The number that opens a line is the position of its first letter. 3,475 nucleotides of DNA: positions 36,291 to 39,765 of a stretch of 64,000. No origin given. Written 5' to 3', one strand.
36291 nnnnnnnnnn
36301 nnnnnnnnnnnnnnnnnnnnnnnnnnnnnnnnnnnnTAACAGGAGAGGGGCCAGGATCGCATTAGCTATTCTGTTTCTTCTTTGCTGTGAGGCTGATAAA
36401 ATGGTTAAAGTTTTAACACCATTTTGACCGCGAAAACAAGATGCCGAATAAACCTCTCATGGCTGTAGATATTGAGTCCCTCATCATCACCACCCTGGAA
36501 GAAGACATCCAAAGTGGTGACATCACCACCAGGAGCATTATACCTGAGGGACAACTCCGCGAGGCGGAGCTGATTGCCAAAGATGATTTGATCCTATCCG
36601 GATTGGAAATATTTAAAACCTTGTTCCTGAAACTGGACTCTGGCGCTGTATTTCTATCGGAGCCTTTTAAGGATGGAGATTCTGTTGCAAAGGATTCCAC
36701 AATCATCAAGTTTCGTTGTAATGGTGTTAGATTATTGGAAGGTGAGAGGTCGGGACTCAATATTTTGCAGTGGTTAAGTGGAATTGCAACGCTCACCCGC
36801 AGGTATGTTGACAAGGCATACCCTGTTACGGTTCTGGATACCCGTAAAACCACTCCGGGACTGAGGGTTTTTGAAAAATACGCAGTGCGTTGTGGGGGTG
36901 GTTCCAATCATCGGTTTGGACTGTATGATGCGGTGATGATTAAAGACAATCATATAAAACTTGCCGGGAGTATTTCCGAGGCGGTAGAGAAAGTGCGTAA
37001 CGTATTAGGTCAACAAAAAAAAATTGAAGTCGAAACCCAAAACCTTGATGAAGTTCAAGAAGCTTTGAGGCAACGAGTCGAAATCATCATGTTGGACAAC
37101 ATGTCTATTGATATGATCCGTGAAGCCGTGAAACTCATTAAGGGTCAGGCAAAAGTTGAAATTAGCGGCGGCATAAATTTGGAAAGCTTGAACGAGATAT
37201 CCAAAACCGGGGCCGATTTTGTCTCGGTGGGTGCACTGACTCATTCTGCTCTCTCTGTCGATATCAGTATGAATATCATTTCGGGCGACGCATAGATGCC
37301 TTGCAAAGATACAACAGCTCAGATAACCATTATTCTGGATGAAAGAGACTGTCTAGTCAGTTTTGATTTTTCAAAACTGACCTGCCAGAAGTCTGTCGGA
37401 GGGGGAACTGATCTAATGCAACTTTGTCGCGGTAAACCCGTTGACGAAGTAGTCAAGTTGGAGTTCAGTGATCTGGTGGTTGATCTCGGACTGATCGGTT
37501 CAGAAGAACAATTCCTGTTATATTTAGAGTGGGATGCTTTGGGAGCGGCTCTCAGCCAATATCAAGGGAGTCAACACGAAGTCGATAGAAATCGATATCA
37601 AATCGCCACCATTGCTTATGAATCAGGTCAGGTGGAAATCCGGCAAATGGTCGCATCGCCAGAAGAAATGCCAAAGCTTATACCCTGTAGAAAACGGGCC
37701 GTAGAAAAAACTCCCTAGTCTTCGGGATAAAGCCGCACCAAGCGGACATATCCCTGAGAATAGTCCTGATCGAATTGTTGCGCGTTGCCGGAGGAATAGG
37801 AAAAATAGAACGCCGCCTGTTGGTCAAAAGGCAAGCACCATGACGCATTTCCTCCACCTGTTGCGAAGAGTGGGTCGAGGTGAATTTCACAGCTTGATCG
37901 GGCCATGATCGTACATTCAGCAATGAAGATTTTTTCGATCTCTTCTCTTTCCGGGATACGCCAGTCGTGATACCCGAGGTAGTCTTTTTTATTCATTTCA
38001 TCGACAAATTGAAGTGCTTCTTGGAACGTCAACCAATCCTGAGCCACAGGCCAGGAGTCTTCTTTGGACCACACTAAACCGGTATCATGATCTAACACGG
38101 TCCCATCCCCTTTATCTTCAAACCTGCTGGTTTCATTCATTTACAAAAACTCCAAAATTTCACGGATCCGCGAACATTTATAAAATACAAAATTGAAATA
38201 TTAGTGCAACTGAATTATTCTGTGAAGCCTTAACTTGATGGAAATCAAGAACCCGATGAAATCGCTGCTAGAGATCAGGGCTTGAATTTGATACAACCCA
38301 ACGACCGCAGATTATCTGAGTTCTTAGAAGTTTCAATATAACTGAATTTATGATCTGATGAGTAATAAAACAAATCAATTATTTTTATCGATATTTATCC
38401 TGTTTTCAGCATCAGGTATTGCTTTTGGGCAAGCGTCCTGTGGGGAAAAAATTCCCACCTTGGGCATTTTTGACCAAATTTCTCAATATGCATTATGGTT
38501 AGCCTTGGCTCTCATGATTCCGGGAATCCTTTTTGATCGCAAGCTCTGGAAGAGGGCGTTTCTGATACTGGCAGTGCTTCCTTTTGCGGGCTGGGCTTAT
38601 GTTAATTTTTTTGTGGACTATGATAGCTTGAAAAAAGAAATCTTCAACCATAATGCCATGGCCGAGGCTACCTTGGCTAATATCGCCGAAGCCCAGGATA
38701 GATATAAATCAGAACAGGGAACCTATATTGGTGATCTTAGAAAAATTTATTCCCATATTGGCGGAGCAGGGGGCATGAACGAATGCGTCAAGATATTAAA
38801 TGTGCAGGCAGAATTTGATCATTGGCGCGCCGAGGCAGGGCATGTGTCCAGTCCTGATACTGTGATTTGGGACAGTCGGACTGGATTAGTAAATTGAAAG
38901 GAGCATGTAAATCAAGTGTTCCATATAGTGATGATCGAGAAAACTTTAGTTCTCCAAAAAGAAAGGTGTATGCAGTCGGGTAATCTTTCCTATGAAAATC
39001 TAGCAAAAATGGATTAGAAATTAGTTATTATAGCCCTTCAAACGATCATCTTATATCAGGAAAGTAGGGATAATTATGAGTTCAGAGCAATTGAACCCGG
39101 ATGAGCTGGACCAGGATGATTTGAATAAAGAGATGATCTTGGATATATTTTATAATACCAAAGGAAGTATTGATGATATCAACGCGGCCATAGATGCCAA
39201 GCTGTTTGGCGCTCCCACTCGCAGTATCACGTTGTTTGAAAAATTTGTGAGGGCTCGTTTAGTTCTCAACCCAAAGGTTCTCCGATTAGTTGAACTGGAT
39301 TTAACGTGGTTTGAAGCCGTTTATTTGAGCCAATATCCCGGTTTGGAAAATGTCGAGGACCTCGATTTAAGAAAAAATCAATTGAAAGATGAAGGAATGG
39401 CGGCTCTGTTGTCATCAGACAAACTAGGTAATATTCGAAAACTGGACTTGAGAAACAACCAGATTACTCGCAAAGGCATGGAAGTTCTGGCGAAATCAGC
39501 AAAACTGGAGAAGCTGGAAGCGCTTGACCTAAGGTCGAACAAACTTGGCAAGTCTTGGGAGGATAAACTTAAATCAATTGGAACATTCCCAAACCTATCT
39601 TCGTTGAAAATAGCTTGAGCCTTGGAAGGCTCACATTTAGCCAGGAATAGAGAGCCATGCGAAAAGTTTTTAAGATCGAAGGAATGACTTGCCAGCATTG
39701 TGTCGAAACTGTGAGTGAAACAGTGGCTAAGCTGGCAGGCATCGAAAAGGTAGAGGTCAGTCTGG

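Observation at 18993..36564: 17.2-kb GC-rich single-gene island bracketed by diverged direct copies of the nadC 5' region with a perfect 22-bp core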

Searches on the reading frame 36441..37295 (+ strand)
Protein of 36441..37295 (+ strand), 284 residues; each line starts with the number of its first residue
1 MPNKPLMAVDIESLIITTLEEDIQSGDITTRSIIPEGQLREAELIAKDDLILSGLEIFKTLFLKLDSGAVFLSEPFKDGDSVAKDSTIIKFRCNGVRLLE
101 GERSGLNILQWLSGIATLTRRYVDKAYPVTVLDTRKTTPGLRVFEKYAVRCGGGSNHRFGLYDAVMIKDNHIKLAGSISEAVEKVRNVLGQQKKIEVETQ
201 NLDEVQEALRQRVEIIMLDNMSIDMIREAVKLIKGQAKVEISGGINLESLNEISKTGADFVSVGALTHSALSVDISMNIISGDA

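Call 13: search_protein_families(library=pfam, proteins=[window:36441-37292:+])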
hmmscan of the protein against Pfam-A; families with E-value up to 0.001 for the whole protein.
window:36441-37292:+ (284 aa): 3 families
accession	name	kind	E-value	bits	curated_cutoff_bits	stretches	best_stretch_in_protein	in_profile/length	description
PF01729.25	QRPTase_C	-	1.6e-63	213.9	23.1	1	115-277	1-168/169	Quinolinate phosphoribosyl transferase, C-terminal domain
PF02749.22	QRPTase_N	-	2.5e-14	53.7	27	1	27-113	1-82/82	Quinolinate phosphoribosyl transferase, N-terminal domain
PF02581.23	TMP-TENI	-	0.00049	19.9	27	0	180-263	83-176/180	Thiamine monophosphate synthase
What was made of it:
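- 36459..37295 (+): Intact nadC (quinolinate phosphoribosyltransferase). An alternative upstream ATG lies at 36441. Pfam PF01729 and PF02749 (call 13).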

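Call 14: find_encoding_contigs(protein=window:36441-37295:+, flank=10000, max_places=10)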
Protein window:36441-37295:+ (284 aa): no gene with exactly this product is on record in the collection.

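Call 20: find_homologous_proteins(query=window:36441-37292:+, max_evalue=1e-30)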
Query window:36441-37292:+ (284 aa): 7999 proteins with E <= 1e-30 among 8000 candidates; the best 120 are listed.
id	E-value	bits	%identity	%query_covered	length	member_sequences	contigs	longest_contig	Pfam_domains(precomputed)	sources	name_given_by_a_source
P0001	3.4e-153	527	87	99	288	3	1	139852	PF02749.23,PF01729.26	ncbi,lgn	-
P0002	1.8e-147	508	86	99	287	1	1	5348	PF02749.23,PF01729.26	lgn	-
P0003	1.8e-147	508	86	99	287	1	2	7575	PF02749.23,PF01729.26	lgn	-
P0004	2.3e-147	507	85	99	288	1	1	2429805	PF02749.23,PF01729.26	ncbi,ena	-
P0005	4.7e-147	506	85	99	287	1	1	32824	PF02749.23,PF01729.26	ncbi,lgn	-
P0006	5.9e-147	506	85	99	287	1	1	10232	PF02749.23,PF01729.26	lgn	-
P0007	4.2e-144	497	83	99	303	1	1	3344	PF02749.23,PF01729.26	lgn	-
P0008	5.9e-144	496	84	99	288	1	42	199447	PF02749.23,PF01729.26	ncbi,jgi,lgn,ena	jgi:nicotinate-nucleotide pyrophosphorylase (carboxylating)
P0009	6.6e-142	490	83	99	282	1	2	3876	PF02749.23,PF01729.26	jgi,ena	-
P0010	6.6e-142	490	82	99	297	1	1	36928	PF02749.23,PF01729.26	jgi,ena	jgi:nicotinate-nucleotide pyrophosphorylase (carboxylating)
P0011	6.8e-142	489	82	99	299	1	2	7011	PF02749.23,PF01729.26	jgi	-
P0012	7.2e-142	489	82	99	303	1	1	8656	PF02749.23,PF01729.26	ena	-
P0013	8.9e-142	489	82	99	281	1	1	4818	PF02749.23,PF01729.26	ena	-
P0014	9.1e-142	489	82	99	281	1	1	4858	PF02749.23,PF01729.26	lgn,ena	-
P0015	2.0e-141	488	82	99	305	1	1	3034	PF02749.23,PF01729.26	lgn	-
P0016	2.4e-141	488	83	99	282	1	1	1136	PF02749.23,PF01729.26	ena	-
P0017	2.0e-140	485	83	100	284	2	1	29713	PF02749.23,PF01729.26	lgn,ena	-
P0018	2.4e-140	484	81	99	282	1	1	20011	PF02749.23,PF01729.26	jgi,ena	-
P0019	2.7e-140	484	81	99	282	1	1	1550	PF02749.23,PF01729.26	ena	-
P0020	3.0e-140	484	82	99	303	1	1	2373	PF02749.23,PF01729.26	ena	-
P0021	3.2e-140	484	82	99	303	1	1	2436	PF02749.23,PF01729.26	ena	-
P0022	3.3e-140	484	82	99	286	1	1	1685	PF02749.23,PF01729.26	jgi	jgi:nicotinate-nucleotide pyrophosphorylase (carboxylating)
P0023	3.5e-140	484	82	99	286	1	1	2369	PF02749.23,PF01729.26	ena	-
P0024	3.5e-140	484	82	99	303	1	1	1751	PF02749.23,PF01729.26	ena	-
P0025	4.2e-140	484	81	99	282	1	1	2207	PF02749.23,PF01729.26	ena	-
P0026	4.3e-140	484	82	99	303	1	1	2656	PF02749.23,PF01729.26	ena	-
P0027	4.4e-140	484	81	99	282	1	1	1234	PF02749.23,PF01729.26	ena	-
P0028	5.3e-140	483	82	99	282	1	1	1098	PF02749.23,PF01729.26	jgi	-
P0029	6.8e-140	483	82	99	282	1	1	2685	PF02749.23,PF01729.26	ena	-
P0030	6.9e-140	483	82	99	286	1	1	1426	PF02749.23,PF01729.26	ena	-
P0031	7.4e-140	483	82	99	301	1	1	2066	PF02749.23,PF01729.26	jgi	-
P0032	7.5e-140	483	81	99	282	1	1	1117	PF02749.23,PF01729.26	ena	-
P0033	7.6e-140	483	82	99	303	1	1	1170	PF02749.23,PF01729.26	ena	-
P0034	7.7e-140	483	82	99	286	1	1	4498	PF02749.23,PF01729.26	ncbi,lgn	-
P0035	8.8e-140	483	82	99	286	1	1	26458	PF02749.23,PF01729.26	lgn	-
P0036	1.0e-139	482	82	99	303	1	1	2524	PF02749.23,PF01729.26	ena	-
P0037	1.1e-139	482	82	99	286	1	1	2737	PF02749.23,PF01729.26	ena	-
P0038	1.4e-139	482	82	99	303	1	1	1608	PF02749.23,PF01729.26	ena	-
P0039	1.5e-139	482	82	99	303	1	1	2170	PF02749.23,PF01729.26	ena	-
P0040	1.9e-139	481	82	99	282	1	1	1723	PF02749.23,PF01729.26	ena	-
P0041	2.0e-139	481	81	99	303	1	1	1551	PF02749.23,PF01729.26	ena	-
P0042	2.0e-139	481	82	99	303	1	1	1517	PF02749.23,PF01729.26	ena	-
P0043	2.1e-139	481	82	99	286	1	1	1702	PF02749.23,PF01729.26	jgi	jgi:nicotinate-nucleotide pyrophosphorylase (carboxylating)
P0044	2.6e-139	481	82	99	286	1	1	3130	PF02749.23,PF01729.26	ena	-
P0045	2.6e-139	481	80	99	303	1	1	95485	PF02749.23,PF01729.26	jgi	jgi:nicotinate-nucleotide pyrophosphorylase (carboxylating)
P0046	2.6e-139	481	82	99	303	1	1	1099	PF02749.23,PF01729.26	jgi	-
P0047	2.6e-139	481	82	99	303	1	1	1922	PF02749.23,PF01729.26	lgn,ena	-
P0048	2.7e-139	481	82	99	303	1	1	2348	PF02749.23,PF01729.26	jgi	-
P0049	3.5e-139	481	80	99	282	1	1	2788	PF02749.23,PF01729.26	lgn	-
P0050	4.3e-139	480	82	99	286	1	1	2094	PF02749.23,PF01729.26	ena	-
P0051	4.6e-139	480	81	99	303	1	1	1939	PF02749.23,PF01729.26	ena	-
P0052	4.7e-139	480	82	99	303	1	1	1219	PF02749.23,PF01729.26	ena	-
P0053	4.9e-139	480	81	99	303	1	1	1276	PF02749.23,PF01729.26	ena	-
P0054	5.0e-139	480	81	99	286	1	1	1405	PF02749.23,PF01729.26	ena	-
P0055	5.5e-139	480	81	99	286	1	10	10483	PF02749.23,PF01729.26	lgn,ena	-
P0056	5.6e-139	480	81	99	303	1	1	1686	PF02749.23,PF01729.26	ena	-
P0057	5.6e-139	480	81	99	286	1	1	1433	PF02749.23,PF01729.26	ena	-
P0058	5.7e-139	480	81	99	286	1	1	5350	PF02749.23,PF01729.26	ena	-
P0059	5.9e-139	480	81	99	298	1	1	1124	PF02749.23,PF01729.26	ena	-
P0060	6.6e-139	480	81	99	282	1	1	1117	PF02749.23,PF01729.26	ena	-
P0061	6.6e-139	480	81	99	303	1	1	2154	PF02749.23,PF01729.26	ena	-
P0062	6.7e-139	480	81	99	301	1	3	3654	PF02749.23,PF01729.26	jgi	jgi:nicotinate-nucleotide pyrophosphorylase (carboxylating)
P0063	6.8e-139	480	81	99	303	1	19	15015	PF02749.23,PF01729.26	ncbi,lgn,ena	-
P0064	6.8e-139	480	81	99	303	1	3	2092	PF02749.23,PF01729.26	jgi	jgi:nicotinate-nucleotide pyrophosphorylase (carboxylating)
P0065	6.8e-139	480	81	99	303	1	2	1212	PF02749.23,PF01729.26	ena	-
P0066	7.1e-139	480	81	99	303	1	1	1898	PF02749.23,PF01729.26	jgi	-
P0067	7.1e-139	480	81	99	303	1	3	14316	PF02749.23,PF01729.26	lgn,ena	-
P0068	7.3e-139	480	81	99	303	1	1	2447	PF02749.23,PF01729.26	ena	-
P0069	8.2e-139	479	81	99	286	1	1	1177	PF02749.23,PF01729.26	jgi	jgi:nicotinate-nucleotide pyrophosphorylase (carboxylating)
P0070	8.9e-139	479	81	99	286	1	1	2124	PF02749.23,PF01729.26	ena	-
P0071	9.2e-139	479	81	99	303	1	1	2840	PF02749.23,PF01729.26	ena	-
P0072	9.4e-139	479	82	99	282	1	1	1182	PF02749.23,PF01729.26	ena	-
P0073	1.0e-138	479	81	99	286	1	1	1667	PF02749.23,PF01729.26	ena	-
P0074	1.1e-138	479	81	99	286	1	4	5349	PF02749.23,PF01729.26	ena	-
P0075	1.1e-138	479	81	99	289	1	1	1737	PF02749.23,PF01729.26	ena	-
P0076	1.2e-138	479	81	99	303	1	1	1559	PF02749.23,PF01729.26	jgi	jgi:nicotinate-nucleotide pyrophosphorylase (carboxylating)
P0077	1.2e-138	479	80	99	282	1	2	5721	PF02749.23,PF01729.26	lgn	-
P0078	1.4e-138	479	80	99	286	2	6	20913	PF02749.23,PF01729.26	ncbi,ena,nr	ncbi:MAG: carboxylating nicotinate-nucleotide diphosphorylase [Nitrospinae bacterium]|nr:carboxylati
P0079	1.4e-138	479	84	95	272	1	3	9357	PF02749.23,PF01729.26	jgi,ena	-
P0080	1.4e-138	479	81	99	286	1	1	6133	PF02749.23,PF01729.26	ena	-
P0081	1.6e-138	478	81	99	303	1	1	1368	PF02749.23,PF01729.26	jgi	jgi:nicotinate-nucleotide pyrophosphorylase (carboxylating)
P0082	1.7e-138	478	81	99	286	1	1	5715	PF02749.23,PF01729.26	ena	-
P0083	1.7e-138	478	81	99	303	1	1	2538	PF02749.23,PF01729.26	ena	-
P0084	1.7e-138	478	81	99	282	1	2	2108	PF02749.23,PF01729.26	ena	-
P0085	1.8e-138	478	81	99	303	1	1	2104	PF02749.23,PF01729.26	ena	-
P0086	1.9e-138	478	81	99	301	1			PF02749.23,PF01729.26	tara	tara:strand:- start:510 stop:1415 length:906 start_codon:yes stop_codon:yes gene_type:complete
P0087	2.0e-138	478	81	99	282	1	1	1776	PF02749.23,PF01729.26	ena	-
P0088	2.0e-138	478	81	99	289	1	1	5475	PF02749.23,PF01729.26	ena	-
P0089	2.0e-138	478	81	99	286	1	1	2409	PF02749.23,PF01729.26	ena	-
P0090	2.1e-138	478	81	99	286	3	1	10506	PF02749.23,PF01729.26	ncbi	ncbi:MAG: carboxylating nicotinate-nucleotide diphosphorylase [Nitrospinaceae bacterium]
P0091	2.2e-138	478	80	99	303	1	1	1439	PF02749.23,PF01729.26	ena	-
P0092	2.3e-138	478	80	99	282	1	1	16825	PF02749.23,PF01729.26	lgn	-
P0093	2.3e-138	478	82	99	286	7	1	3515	PF02749.23,PF01729.26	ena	-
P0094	2.5e-138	478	81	99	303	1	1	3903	PF02749.23,PF01729.26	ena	-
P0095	2.6e-138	478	81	99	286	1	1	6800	PF02749.23,PF01729.26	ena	-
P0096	2.6e-138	478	81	99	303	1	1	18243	PF02749.23,PF01729.26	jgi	jgi:nicotinate-nucleotide pyrophosphorylase (carboxylating)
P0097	2.7e-138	478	80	99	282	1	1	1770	PF02749.23,PF01729.26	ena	-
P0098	2.7e-138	478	81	99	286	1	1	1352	PF02749.23,PF01729.26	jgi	-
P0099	2.7e-138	478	81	99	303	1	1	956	PF02749.23,PF01729.26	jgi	-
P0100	2.8e-138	478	81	99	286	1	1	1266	PF02749.23,PF01729.26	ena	-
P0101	2.8e-138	478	81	99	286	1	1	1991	PF02749.23,PF01729.26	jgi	jgi:nicotinate-nucleotide pyrophosphorylase (carboxylating)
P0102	3.1e-138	477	81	99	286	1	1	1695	PF02749.23,PF01729.26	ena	-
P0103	3.1e-138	477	81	99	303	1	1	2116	PF02749.23,PF01729.26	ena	-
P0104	3.5e-138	477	81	99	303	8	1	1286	PF02749.23,PF01729.26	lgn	-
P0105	3.7e-138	477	81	99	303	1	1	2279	PF02749.23,PF01729.26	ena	-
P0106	3.7e-138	477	81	99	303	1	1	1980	PF02749.23,PF01729.26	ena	-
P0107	3.9e-138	477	81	99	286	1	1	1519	PF02749.23,PF01729.26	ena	-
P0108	4.3e-138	477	81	99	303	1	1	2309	PF02749.23,PF01729.26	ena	-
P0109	5.0e-138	477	81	99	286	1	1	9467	PF02749.23,PF01729.26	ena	-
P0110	5.3e-138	477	81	99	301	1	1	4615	PF02749.23,PF01729.26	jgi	-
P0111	5.6e-138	477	81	99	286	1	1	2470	PF02749.23,PF01729.26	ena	-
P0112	5.8e-138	477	81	99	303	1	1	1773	PF02749.23,PF01729.26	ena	-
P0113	6.7e-138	476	81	99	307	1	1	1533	PF02749.23,PF01729.26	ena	-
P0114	7.4e-138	476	81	99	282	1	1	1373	PF02749.23,PF01729.26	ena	-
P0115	7.8e-138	476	81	99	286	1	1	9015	PF02749.23,PF01729.26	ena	-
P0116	9.2e-138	476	81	99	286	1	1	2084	PF02749.23,PF01729.26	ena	-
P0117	9.3e-138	476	81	99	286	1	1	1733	PF02749.23,PF01729.26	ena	-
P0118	9.4e-138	476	81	99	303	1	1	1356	PF02749.23,PF01729.26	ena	-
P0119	1.0e-137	476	81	99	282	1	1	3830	PF02749.23,PF01729.26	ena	-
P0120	1.0e-137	476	81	99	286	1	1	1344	PF02749.23,PF01729.26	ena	-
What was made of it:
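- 36459..37295 (+): Orthologues at 80-87% identity are named Nitrospinae or Nitrospinaceae (call 20).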

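Call 21: find_encoding_contigs(protein=P0001, flank=10000, max_places=4)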
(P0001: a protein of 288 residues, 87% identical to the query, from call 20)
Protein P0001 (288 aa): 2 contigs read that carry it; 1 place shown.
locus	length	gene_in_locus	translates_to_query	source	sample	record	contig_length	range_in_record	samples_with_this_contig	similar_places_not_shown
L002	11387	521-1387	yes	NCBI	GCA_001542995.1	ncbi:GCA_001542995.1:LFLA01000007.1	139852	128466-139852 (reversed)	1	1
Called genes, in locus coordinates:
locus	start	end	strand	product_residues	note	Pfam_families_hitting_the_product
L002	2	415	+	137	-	?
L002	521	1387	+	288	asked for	PF02749:QRPTase_N, PF01729:QRPTase_C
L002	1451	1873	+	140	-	-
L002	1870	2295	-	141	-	PF07603:Lcl_C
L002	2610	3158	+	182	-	-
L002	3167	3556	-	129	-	PF00571:CBS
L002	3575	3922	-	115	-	PF00543:P-II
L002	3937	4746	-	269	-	PF07556:DUF1538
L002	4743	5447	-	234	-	PF07556:DUF1538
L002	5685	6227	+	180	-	PF13516:LRR_6 (faint), PF00560:LRR_1 (faint), PF12799:LRR_4 (faint)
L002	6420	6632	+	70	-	PF00403:HMA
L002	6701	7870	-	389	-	PF00089:Trypsin, PF13365:Trypsin_2, PF00595:PDZ (faint), PF13180:PDZ_2, PF17820:PDZ_6 (weak)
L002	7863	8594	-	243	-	PF01209:Ubie_methyltran, PF13489:Methyltransf_23, PF08241:Methyltransf_11, PF08242:Methyltransf_12, PF13649:Methyltransf_25, PF13847:Methyltransf_31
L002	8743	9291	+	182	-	PF01965:DJ-1_PfpI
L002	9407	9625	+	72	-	-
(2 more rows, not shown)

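Call 22: find_encoding_contigs(protein=P0004, flank=10000, max_places=4)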
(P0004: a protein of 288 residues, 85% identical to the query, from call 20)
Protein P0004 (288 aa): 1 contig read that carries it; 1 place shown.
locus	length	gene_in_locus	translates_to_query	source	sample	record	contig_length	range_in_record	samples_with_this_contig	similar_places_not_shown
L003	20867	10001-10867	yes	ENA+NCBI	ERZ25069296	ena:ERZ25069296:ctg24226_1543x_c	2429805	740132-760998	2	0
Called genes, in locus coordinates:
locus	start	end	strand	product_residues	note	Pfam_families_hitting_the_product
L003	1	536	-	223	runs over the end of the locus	PF02517:Rce1-like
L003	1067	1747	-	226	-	-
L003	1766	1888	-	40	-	-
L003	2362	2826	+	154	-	PF02502:LacAB_rpiB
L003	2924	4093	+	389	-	PF00464:SHMT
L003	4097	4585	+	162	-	PF22811:Zn_ribbon_NrdR, PF03477:ATP-cone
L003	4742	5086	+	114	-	-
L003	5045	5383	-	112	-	PF13744:HTH_37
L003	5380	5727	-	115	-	PF05973:Gp49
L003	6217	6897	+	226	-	PF01578:Cytochrom_C_asm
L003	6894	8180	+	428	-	PF05201:GlutR_N, PF01488:Shikimate_DH, PF13241:NAD_binding_7 (weak), PF03807:F420_oxidored (weak), PF00745:GlutR_dimer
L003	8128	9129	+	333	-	PF01379:Porphobil_deam, PF03900:Porphobil_deamC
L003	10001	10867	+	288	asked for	PF02749:QRPTase_N, PF01729:QRPTase_C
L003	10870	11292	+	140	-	-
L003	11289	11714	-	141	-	PF07603:Lcl_C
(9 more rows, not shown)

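Call 23: find_encoding_contigs(protein=P0008, flank=10000, max_places=6)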
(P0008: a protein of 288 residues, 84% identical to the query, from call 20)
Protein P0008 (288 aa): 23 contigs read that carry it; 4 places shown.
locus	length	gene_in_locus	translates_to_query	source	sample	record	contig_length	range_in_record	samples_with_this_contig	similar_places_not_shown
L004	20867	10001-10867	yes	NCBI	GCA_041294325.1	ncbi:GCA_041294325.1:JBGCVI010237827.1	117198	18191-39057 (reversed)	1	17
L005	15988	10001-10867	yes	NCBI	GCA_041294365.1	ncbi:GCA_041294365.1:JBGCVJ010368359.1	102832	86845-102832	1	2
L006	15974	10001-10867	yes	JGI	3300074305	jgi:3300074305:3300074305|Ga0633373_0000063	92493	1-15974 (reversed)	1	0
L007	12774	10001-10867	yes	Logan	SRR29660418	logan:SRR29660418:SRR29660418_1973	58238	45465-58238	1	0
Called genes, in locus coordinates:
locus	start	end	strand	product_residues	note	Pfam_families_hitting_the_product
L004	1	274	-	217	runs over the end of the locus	PF02517:Rce1-like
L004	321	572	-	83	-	-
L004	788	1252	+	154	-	PF02502:LacAB_rpiB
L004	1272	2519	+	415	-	PF00464:SHMT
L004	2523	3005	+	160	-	PF22811:Zn_ribbon_NrdR, PF03477:ATP-cone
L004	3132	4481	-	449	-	PF01235:Na_Ala_symp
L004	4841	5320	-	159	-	PF04773:FecR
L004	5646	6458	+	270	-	PF01578:Cytochrom_C_asm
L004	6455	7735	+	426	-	PF05201:GlutR_N, PF01488:Shikimate_DH, PF13241:NAD_binding_7 (weak), PF03807:F420_oxidored (weak), PF00745:GlutR_dimer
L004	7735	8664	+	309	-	PF01379:Porphobil_deam, PF03900:Porphobil_deamC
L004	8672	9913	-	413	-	PF02812:ELFV_dehydrog_N, PF00208:ELFV_dehydrog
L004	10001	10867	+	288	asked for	PF02749:QRPTase_N, PF01729:QRPTase_C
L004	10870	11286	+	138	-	-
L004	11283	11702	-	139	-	PF07603:Lcl_C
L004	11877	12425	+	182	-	-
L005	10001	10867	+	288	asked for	PF02749:QRPTase_N, PF01729:QRPTase_C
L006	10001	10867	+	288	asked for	PF02749:QRPTase_N, PF01729:QRPTase_C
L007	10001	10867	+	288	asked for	PF02749:QRPTase_N, PF01729:QRPTase_C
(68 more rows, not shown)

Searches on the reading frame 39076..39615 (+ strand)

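Call 13: search_protein_families(library=pfam, proteins=[window:39076-39615:+])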
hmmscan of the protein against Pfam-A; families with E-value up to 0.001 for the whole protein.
window:39076-39615:+ (180 aa): 4 families
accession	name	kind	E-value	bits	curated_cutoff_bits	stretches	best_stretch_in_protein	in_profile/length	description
PF13516.12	LRR_6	-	1.2e-11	44.2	23.4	0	92-111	4-23/24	Leucine Rich repeat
PF12799.13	LRR_4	-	1.8e-07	31.6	27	2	92-131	2-37/44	Leucine Rich repeats (2 copies)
PF13855.12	LRR_8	-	7.5e-06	26.1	27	0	116-157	23-61/61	Leucine rich repeat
PF00560.39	LRR_1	-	1e-05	25.2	20.6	0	119-136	1-18/23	Leucine Rich Repeat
